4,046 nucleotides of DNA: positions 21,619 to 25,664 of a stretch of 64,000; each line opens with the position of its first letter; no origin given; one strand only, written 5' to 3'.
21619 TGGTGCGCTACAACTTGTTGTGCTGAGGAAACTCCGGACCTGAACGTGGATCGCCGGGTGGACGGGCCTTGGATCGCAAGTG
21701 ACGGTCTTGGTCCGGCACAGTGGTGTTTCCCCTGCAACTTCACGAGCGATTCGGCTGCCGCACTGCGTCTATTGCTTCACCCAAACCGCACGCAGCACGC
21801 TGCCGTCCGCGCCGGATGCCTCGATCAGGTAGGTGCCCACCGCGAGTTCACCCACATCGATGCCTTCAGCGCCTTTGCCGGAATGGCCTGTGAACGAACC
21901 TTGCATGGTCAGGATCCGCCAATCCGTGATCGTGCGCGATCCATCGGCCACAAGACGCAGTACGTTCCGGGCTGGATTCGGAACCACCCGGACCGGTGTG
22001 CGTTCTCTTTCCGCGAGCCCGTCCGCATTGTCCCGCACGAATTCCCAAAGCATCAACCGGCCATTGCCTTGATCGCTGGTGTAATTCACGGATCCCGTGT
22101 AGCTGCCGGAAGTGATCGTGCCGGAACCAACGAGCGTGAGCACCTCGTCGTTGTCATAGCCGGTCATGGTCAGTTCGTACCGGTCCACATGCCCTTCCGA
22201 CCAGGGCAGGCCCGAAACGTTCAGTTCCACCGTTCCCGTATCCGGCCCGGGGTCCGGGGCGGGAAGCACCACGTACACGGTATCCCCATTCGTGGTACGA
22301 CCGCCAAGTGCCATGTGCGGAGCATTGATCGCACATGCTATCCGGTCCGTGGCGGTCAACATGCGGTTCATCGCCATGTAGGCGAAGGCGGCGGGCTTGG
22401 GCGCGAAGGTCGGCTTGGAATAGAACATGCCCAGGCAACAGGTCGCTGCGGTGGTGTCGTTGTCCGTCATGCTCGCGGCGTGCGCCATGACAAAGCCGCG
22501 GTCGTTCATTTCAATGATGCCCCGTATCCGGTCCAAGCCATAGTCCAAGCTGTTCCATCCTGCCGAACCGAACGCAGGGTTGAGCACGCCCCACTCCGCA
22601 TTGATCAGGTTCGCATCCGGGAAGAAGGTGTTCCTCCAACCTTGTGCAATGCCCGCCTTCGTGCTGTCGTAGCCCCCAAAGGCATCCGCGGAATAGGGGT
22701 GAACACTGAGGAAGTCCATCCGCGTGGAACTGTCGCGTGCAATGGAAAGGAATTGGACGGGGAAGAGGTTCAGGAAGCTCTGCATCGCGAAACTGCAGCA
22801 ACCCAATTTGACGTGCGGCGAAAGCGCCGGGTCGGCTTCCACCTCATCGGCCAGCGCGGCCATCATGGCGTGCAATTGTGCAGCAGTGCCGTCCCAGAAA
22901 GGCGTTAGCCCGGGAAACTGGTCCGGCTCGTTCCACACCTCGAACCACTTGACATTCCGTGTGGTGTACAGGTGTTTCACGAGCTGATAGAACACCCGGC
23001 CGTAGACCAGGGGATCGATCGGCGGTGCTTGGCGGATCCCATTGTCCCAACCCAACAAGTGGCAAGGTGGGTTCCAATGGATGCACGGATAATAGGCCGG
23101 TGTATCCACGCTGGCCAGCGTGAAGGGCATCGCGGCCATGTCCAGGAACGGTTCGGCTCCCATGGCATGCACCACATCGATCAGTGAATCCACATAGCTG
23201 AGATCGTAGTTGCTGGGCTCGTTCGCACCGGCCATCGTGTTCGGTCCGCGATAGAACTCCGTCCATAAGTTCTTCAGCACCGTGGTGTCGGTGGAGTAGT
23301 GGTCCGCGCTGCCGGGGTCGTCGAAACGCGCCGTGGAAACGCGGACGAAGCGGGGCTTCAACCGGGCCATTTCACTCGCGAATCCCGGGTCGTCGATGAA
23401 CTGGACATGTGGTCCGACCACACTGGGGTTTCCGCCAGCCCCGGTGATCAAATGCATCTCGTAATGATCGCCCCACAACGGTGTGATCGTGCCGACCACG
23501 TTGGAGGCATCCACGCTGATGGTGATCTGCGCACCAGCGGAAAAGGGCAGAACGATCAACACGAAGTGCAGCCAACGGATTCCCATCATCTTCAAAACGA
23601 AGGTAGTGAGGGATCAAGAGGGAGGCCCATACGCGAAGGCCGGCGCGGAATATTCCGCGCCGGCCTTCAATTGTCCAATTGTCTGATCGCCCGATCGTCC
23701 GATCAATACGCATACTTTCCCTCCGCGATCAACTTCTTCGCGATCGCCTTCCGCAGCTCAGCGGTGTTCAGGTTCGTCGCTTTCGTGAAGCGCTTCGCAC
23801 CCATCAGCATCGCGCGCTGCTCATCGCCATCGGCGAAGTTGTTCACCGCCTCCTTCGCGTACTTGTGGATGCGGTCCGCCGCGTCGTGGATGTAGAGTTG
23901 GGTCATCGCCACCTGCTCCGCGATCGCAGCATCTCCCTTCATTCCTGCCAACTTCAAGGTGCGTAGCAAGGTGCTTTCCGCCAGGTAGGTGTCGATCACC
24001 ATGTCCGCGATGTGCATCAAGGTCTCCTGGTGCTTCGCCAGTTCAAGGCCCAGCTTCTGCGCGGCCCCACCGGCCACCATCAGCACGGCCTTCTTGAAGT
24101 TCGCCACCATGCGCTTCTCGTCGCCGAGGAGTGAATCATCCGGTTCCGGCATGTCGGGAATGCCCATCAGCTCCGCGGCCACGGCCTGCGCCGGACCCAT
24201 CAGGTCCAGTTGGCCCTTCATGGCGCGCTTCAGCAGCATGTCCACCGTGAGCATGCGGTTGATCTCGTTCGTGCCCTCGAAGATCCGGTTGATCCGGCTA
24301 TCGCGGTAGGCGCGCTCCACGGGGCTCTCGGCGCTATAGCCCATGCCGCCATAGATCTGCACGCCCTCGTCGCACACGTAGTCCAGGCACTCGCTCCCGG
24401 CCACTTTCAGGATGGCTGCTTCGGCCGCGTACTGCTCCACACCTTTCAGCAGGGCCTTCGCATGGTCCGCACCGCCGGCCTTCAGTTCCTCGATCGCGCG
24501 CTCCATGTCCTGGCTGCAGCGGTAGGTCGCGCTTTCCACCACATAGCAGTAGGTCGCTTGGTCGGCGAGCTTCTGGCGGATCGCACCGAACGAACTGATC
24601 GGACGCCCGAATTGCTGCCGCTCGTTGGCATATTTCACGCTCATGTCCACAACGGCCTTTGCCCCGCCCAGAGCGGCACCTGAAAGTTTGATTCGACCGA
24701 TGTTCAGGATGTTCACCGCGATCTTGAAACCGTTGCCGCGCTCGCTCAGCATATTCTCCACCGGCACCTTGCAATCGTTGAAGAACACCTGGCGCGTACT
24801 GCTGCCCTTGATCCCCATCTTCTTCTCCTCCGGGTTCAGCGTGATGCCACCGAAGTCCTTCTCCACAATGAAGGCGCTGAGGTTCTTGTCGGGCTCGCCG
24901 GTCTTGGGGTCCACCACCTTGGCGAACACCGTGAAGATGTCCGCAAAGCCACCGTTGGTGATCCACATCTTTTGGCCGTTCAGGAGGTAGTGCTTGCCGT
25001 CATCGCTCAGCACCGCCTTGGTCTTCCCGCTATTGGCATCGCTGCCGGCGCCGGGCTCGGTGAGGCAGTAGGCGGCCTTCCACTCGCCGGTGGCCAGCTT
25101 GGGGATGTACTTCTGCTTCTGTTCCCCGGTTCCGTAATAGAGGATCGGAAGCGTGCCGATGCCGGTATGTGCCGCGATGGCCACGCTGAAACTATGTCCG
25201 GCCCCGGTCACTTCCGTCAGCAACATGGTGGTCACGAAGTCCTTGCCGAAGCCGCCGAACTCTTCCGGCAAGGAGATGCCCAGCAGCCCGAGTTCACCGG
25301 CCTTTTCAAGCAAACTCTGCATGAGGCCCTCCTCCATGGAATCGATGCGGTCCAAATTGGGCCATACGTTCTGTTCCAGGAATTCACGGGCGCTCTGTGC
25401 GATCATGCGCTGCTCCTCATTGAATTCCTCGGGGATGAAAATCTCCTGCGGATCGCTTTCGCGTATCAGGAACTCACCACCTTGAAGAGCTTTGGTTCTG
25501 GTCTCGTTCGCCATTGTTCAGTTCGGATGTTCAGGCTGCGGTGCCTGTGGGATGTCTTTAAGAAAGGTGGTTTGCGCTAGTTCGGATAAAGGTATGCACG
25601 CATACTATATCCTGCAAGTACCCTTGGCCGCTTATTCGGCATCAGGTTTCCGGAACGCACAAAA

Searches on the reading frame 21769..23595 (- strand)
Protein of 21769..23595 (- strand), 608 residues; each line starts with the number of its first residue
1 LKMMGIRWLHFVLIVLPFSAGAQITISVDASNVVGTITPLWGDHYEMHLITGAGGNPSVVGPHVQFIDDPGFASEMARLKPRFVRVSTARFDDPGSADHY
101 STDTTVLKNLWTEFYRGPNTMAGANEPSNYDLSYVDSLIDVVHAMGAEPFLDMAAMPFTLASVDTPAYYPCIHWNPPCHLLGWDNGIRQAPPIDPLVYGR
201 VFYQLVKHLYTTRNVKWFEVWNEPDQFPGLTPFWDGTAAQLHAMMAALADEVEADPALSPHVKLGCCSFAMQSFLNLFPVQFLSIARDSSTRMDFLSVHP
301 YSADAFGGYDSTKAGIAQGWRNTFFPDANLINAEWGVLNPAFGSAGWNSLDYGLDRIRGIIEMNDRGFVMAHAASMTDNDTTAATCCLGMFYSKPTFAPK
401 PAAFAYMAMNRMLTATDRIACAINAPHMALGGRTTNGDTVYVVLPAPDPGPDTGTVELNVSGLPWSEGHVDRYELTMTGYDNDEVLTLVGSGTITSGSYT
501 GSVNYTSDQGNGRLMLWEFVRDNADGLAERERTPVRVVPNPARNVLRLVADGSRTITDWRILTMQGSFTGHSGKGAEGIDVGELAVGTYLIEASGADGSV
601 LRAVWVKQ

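Call 53: search_protein_families(library=pfam, proteins=[window:21769-23595:-], max_evalue=0.00001)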
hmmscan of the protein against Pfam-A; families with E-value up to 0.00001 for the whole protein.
window:21769-23595:- (608 aa): 1 family
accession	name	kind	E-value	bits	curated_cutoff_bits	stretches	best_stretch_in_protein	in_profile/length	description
PF01229.23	Glyco_hydro_39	-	6.1e-10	38.9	26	1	128-305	72-230/472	Glycosyl hydrolases family 39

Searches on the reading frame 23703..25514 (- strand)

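Call 53: search_protein_families(library=pfam, proteins=[window:23703-25514:-], max_evalue=0.00001)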
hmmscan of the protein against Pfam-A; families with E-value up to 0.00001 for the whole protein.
window:23703-25514:- (603 aa): 6 families
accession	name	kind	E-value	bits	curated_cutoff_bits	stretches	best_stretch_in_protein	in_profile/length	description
PF00441.29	Acyl-CoA_dh_1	-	1.4e-37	129.5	22.4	1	260-423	1-145/150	Acyl-CoA dehydrogenase, C-terminal domain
PF21263.2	Acyl-CoA-dh_C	-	1.6e-32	112.1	27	1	472-575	1-96/96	Acyl-CoA dehydrogenase, C-terminal domain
PF02771.21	Acyl-CoA_dh_N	-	5.1e-31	107.8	22.9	1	32-144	1-113/113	Acyl-CoA dehydrogenase, N-terminal domain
PF02770.24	Acyl-CoA_dh_M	-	1.2e-25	89.9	33.3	1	148-248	1-97/97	Acyl-CoA dehydrogenase, middle domain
PF08028.16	Acyl-CoA_dh_2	-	7.4e-12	46.1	22.7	1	277-416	3-133/134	Acyl-CoA dehydrogenase, C-terminal domain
PF22924.1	ACOX_C_alpha1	-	3.1e-08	34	27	1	273-418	7-159/169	Acyl-CoA oxidase, C-alpha1 domain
